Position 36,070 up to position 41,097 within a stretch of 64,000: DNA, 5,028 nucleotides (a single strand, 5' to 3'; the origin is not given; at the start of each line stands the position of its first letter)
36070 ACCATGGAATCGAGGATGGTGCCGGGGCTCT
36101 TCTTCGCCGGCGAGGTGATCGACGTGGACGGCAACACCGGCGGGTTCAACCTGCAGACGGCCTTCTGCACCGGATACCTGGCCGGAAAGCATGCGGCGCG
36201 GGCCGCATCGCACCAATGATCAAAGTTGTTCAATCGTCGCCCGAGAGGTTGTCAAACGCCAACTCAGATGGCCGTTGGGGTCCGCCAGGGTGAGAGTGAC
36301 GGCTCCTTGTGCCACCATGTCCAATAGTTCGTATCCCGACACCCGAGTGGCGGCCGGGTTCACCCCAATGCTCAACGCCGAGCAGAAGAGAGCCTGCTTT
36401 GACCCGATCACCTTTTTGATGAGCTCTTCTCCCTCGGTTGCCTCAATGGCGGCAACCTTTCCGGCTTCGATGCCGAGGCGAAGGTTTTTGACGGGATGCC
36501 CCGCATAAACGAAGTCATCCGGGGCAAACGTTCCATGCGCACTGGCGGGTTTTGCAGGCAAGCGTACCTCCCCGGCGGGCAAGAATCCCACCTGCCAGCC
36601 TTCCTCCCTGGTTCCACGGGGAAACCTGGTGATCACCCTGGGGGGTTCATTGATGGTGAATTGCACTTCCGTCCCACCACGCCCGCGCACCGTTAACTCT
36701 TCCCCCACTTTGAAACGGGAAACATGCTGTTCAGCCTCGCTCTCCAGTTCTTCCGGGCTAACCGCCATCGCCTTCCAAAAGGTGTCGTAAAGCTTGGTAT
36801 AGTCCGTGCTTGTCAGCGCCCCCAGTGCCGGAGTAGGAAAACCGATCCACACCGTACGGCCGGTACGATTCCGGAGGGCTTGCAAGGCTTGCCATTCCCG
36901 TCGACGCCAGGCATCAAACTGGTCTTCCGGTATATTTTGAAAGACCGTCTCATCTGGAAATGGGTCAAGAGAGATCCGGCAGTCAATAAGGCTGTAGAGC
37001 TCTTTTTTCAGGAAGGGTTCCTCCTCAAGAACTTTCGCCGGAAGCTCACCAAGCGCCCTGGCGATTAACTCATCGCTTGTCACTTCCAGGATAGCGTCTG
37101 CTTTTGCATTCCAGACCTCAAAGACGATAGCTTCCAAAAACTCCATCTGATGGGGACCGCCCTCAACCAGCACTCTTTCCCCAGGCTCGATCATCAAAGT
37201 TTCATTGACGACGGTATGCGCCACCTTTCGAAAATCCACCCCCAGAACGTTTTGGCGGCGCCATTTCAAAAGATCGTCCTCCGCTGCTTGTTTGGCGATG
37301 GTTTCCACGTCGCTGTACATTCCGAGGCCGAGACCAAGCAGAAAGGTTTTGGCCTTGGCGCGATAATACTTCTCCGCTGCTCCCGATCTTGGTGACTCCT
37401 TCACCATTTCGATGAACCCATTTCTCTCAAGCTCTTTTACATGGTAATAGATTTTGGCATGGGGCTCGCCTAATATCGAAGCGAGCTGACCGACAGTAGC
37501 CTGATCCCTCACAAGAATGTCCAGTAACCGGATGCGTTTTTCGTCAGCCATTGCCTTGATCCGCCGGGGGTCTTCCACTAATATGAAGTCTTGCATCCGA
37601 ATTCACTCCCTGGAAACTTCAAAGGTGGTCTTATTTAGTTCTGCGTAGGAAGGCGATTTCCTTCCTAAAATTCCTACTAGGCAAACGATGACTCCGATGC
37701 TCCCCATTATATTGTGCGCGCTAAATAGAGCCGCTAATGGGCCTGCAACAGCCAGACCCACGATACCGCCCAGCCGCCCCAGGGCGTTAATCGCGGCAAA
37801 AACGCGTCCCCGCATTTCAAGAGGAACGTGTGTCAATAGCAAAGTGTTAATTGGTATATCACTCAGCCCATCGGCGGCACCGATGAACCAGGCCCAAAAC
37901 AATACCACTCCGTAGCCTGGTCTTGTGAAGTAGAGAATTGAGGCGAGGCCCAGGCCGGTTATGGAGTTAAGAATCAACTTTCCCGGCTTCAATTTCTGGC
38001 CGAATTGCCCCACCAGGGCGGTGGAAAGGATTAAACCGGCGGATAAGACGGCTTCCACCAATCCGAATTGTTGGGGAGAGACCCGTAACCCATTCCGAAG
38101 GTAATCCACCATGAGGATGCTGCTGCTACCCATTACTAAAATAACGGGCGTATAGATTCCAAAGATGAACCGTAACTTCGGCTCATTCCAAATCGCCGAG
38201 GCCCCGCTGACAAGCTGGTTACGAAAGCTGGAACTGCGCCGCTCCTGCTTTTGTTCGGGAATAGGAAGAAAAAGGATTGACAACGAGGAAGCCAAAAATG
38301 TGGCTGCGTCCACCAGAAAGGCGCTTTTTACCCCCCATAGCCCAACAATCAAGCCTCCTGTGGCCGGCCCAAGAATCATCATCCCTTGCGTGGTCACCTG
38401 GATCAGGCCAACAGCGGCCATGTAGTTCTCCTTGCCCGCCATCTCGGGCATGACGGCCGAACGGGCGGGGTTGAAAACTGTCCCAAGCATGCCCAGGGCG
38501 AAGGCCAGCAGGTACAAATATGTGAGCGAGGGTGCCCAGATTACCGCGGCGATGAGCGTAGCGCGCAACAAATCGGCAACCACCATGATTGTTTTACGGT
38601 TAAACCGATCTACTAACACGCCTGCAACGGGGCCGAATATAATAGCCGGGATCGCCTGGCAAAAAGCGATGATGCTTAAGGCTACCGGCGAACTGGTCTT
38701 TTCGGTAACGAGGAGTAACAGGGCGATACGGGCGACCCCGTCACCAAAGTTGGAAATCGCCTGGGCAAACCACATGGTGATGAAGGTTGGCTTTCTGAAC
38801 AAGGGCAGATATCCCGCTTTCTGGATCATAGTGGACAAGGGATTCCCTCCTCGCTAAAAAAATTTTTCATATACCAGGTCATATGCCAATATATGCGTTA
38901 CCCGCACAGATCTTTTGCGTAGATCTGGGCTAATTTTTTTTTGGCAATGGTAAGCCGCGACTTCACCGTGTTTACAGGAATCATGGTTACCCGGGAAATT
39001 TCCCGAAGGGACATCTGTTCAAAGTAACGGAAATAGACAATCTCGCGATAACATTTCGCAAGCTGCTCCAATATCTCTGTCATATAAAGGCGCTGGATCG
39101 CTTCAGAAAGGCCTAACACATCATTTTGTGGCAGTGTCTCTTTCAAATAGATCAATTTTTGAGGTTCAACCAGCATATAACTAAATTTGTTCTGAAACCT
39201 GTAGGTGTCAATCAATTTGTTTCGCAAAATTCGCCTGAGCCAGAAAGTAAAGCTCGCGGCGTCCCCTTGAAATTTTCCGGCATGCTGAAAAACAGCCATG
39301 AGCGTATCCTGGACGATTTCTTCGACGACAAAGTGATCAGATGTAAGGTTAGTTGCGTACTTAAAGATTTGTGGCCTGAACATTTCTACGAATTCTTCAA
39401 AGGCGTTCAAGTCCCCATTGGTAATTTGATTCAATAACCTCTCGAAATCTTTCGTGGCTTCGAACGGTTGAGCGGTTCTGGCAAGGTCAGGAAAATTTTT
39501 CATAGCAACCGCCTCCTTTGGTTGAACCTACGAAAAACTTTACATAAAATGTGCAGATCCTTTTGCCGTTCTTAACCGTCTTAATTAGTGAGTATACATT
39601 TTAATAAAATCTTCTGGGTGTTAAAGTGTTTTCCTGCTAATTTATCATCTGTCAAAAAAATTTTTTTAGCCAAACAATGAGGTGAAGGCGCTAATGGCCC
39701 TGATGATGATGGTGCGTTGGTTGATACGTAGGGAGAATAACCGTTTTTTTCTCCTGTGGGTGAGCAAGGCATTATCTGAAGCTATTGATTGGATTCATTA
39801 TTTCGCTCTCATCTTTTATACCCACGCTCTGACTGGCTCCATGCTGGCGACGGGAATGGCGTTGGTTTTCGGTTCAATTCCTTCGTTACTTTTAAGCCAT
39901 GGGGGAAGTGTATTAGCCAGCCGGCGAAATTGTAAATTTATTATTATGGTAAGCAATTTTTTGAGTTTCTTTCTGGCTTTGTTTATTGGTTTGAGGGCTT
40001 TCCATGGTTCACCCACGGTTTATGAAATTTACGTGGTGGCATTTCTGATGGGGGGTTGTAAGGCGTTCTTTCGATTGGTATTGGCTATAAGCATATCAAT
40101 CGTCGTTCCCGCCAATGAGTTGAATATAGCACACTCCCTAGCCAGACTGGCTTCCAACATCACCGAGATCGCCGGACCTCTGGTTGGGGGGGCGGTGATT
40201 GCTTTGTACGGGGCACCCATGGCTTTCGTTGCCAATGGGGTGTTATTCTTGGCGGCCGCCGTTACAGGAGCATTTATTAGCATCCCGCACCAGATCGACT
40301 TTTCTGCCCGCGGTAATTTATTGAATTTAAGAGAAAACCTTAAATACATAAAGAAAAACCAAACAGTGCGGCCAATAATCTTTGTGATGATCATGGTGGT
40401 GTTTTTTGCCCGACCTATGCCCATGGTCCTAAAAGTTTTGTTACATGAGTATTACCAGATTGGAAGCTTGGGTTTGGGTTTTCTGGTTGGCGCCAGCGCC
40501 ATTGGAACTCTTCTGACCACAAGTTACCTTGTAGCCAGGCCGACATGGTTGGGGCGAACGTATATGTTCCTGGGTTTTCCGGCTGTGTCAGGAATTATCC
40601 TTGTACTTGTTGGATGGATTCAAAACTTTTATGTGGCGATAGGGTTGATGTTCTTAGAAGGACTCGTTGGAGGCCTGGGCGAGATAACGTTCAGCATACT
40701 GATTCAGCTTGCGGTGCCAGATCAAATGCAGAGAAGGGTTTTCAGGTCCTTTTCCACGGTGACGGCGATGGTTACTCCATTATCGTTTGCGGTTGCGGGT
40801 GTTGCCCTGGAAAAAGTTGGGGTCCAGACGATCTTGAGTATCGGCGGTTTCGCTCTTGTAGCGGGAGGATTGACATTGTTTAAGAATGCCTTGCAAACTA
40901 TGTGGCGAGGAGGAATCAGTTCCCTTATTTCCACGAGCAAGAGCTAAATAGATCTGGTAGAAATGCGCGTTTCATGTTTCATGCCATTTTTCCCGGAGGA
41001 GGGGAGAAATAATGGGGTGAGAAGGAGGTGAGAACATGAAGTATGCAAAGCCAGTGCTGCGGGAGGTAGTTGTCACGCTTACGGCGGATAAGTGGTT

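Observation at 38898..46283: Compact AT-rich cluster predicted to make a Cys-free peptide tailored by three radical SAM enzymes, fitting no named RiPP class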

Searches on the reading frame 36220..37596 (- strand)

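Call 5: search_protein_families(library=pfam, proteins=[window:36220-37596:-], max_evalue=0.01)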
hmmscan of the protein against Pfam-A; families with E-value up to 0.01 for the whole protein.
window:36220-37596:- (458 aa): 5 families
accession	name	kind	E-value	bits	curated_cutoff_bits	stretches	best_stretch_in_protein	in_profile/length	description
PF02073.20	Peptidase_M29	-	1.6e-14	54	27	1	122-398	5-304/406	Thermophilic metalloprotease (M29)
PF12840.13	HTH_20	-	7.9e-11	42.2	27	1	16-65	1-51/51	Helix-turn-helix domain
PF01978.25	TrmB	-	4.8e-06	26.8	25.6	1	26-80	16-64/68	Sugar-specific transcriptional regulator TrmB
PF01022.26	HTH_5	-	6.2e-05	23.2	22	1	18-63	1-46/47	Bacterial regulatory protein, arsR family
PF13412.12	HTH_24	-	0.0096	15.9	21.9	0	18-63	2-48/48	Winged helix-turn-helix DNA-binding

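Call 6: search_protein_families(library=ncbifam, proteins=[window:36220-37596:-], max_evalue=0.01)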
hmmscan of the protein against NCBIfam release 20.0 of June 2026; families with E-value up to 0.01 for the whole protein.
window:36220-37596:- (458 aa): 6 families
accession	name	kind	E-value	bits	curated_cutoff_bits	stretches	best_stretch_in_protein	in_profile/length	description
NF033788.1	HTH_metalloreg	subfamily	1.3e-08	34.5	55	1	13-68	5-61/77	metalloregulator ArsR/SmtB family transcription factor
NF041413.1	ArsR_Rv2640c_fam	equivalog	2.2e-05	24.9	155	1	11-83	34-104/118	Rv2640c family ArsR-like transcriptional regulator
NF005061.0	PRK06474.1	equivalog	7.4e-05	22.7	121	1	14-82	6-77/178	hypothetical protein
NF033789.1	repress_SdpR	subfamily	0.0006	19.7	100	1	13-67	2-56/79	autorepressor SdpR family transcription factor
NF045707.1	Dbac_1936_reg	equivalog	0.0013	18.7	115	1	13-69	11-67/99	ArsR/SmtB-type metalloregulator TsoR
TIGR01884.1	cas_HTH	subfamily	0.0094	15.4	60.2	0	7-67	130-191/202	CRISPR-associated CARF protein Csa3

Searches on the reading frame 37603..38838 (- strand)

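Call 5: search_protein_families(library=pfam, proteins=[window:37603-38838:-], max_evalue=0.01)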
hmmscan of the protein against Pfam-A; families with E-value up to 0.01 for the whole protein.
window:37603-38838:- (411 aa): 2 families
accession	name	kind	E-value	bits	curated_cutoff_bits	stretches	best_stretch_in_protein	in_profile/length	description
PF07690.21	MFS_1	-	2.5e-39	135.6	33.4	2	22-236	1-219/347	Major Facilitator Superfamily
PF05977.19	MFS_3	-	7.2e-22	78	27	1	14-391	7-389/524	Transmembrane secretion effector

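Call 6: search_protein_families(library=ncbifam, proteins=[window:37603-38838:-], max_evalue=0.01)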
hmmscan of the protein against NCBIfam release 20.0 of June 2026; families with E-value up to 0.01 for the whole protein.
window:37603-38838:- (411 aa): 30 families (the best 25 are shown)
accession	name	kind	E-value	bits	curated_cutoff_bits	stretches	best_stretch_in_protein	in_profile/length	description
TIGR00900.1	2A0121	subfamily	2.5e-71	241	319.6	1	19-372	1-363/364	H+ Antiporter protein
NF007792.0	PRK10489.1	equivalog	2.5e-32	112.4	324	1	14-391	14-394/419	enterobactin transporter EntS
NF000051.1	macrolide_MefB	exception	1.4e-26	93.4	800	1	17-390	9-390/409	macrolide efflux MFS transporter Mef(B)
NF052575.1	MFS_efflux_Tap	equivalog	1.2e-24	87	625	1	15-401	3-400/401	multidrug efflux MFS transporter Tap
NF000245.1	macrolide_MefA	exception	9.3e-23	80.9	675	1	16-386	8-387/405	macrolide efflux MFS transporter Mef(A)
NF006386.0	PRK08633.1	equivalog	1.2e-19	69.6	1221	1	18-388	10-402/1147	acyl-[ACP]--phospholipid O-acyltransferase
NF012178.0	tet_MFS_V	exception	4.7e-19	68.8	640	1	20-390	11-392/409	tetracycline efflux MFS transporter Tet(V)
NF000246.1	macrolide_MefC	exception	5.8e-18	65.1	870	1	18-395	9-395/407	macrolide efflux MFS transporter Mef(C)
NF000154.1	macrolide_MefEN2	exception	3.5e-15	56.2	800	1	17-390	6-386/401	macrolide efflux MFS transporter Mef(En2)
NF005291.0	PRK06814.1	equivalog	4e-13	48.2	1349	1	12-201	6-202/1140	acyl-[ACP]--phospholipid O-acyltransferase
NF012174.0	tet_MFS_A_B_C_D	equivalog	4.8e-13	48.7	475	1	51-368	39-355/382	Tet(A)/Tet(B)/Tet(C) family tetracycline efflux MFS transporter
NF008397.0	PRK11195.1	equivalog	9e-13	48.1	297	1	17-335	3-333/414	lysophospholipid transporter LplT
TIGR00880.1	2_A_01_02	superfamily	1.5e-12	47.8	131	1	61-191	7-137/141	multidrug resistance protein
NF007372.0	PRK09874.1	equivalog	9.6e-11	41.4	571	1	65-378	67-380/408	multidrug efflux MFS transporter MdtG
TIGR00895.1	2A0115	subfamily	1.5e-07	30.7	418.55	2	67-196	66-197/398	aromatic acid/H+ symport family MFS transporter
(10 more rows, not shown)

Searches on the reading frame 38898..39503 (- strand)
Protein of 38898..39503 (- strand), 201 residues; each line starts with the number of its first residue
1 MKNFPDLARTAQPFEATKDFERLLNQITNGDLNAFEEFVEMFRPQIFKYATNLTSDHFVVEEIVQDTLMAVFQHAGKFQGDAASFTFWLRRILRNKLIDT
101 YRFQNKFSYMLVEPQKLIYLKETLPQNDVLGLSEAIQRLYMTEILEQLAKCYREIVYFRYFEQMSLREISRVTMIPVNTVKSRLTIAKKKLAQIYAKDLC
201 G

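Call 5: search_protein_families(library=pfam, proteins=[window:38898-39503:-], max_evalue=0.01)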
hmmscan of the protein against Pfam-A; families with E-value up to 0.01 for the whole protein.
window:38898-39503:- (201 aa): 5 families
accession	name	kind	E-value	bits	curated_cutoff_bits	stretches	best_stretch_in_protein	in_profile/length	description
PF04542.20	Sigma70_r2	-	5.4e-14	52.2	24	1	39-105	2-69/71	Sigma-70 region 2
PF08281.18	Sigma70_r4_2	-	6.1e-12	45.4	25.7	1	140-191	3-54/54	Sigma-70, region 4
PF04545.22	Sigma70_r4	-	3.3e-06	27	24.1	1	145-191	2-48/50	Sigma-70, region 4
PF07638.17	Sigma70_ECF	-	0.00012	22.5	21.1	1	18-193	2-181/185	ECF sigma factor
PF05598.16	DUF772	-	0.0021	18.5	23.1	0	40-93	9-65/74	Transposase domain (DUF772)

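Call 6: search_protein_families(library=ncbifam, proteins=[window:38898-39503:-], max_evalue=0.01)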
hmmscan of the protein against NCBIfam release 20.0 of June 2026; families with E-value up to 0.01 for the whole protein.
window:38898-39503:- (201 aa): 88 families (the best 25 are shown)
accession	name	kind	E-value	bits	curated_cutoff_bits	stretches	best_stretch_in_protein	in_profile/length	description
NF009166.1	PRK12513.1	equivalog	7.1e-30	104.1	206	1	17-196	6-187/193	RNA polymerase sigma factor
TIGR02937.1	sigma70-ECF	superfamily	1.4e-23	83.3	42.9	1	34-193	2-163/165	sigma-70 family RNA polymerase sigma factor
NF007223.0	PRK09641.1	equivalog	2.6e-22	79.6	209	1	21-191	6-180/187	RNA polymerase sigma factor SigW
TIGR02985.1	Sig70_bacteroi1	subfamily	3.4e-22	79.4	126.4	1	33-192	1-159/162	RNA polymerase sigma-70 factor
NF009168.0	PRK12515.1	subfamily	6.2e-22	78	236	1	17-195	7-179/189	RNA polymerase sigma factor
NF004113.0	PRK05602.1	equivalog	1.4e-20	73.8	208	1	16-197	29-203/211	RNA polymerase sigma factor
TIGR02950.1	SigM_subfam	subfamily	3e-20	72.6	147.95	1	35-195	2-158/159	RNA polymerase sigma factor, SigM family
TIGR02983.1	SigE-fam_strep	subfamily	4.7e-20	72.1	141.55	1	33-193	6-156/162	SigE family RNA polymerase sigma factor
NF009195.0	PRK12543.1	subfamily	6.1e-20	71.5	197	1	18-193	5-176/192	RNA polymerase sigma factor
NF008888.0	PRK11922.1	equivalog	1.7e-19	70.4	204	1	15-197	12-198/231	RNA polymerase sigma factor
NF007227.0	PRK09645.1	subfamily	2.1e-19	70.1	202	1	41-192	21-167/177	sigma-70 family RNA polymerase sigma factor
NF008890.0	PRK11924.1-3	equivalog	2.1e-19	69.7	284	1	12-197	17-203/205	RNA polymerase sigma factor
TIGR02948.1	SigW_bacill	equivalog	2.2e-19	70.2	243.1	1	22-191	7-180/187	RNA polymerase sigma factor SigW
NF009178.0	PRK12526.1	equivalog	5.4e-19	68.6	301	1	23-193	32-204/211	RNA polymerase sigma factor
NF007228.0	PRK09646.1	subfamily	2.4e-18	66.5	226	1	14-189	11-184/194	ECF RNA polymerase sigma factor SigK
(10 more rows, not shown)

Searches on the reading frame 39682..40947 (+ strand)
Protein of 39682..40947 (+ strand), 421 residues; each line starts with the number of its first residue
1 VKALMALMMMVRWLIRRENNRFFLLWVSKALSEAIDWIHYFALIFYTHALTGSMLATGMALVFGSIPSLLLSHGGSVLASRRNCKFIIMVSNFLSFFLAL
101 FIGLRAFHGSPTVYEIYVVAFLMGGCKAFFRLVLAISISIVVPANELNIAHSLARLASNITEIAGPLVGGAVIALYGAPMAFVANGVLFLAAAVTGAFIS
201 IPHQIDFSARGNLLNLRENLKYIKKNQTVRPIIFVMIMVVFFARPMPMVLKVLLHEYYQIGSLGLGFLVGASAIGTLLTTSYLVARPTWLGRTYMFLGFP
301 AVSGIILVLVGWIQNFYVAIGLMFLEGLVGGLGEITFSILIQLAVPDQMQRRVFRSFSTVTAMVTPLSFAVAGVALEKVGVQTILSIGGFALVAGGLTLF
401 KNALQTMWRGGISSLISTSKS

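Call 5: search_protein_families(library=pfam, proteins=[window:39682-40947:+], max_evalue=0.01)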
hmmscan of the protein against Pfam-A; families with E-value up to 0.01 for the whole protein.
window:39682-40947:+ (421 aa): 2 families
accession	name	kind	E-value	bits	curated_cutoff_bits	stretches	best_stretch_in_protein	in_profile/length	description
PF07690.21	MFS_1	-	7.5e-19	68.3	33.4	1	26-362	2-340/347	Major Facilitator Superfamily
PF05977.19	MFS_3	-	8.6e-17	61.2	27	1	20-407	10-398/524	Transmembrane secretion effector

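Call 6: search_protein_families(library=ncbifam, proteins=[window:39682-40947:+], max_evalue=0.01)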
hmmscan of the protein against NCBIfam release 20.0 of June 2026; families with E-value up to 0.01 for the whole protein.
window:39682-40947:+ (421 aa): 8 families
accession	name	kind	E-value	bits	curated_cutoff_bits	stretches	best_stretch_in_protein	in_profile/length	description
TIGR00900.1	2A0121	subfamily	5.1e-33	114.9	319.6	1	22-380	1-364/364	H+ Antiporter protein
NF007792.0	PRK10489.1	equivalog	4.8e-18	65.4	324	1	42-400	39-396/419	enterobactin transporter EntS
NF000051.1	macrolide_MefB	exception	4.2e-11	42.4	800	1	19-394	8-387/409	macrolide efflux MFS transporter Mef(B)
NF012178.0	tet_MFS_V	exception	2.3e-10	40.2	640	1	75-393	63-388/409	tetracycline efflux MFS transporter Tet(V)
NF000245.1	macrolide_MefA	exception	2.1e-08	33.7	675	1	20-393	9-387/405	macrolide efflux MFS transporter Mef(A)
NF000154.1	macrolide_MefEN2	exception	4.8e-06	26.1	800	1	36-394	22-383/401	macrolide efflux MFS transporter Mef(En2)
TIGR00880.1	2_A_01_02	superfamily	0.00037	20.6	131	1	78-199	21-137/141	multidrug resistance protein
NF000246.1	macrolide_MefC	exception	0.0077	15.3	870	0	22-400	10-394/407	macrolide efflux MFS transporter Mef(C)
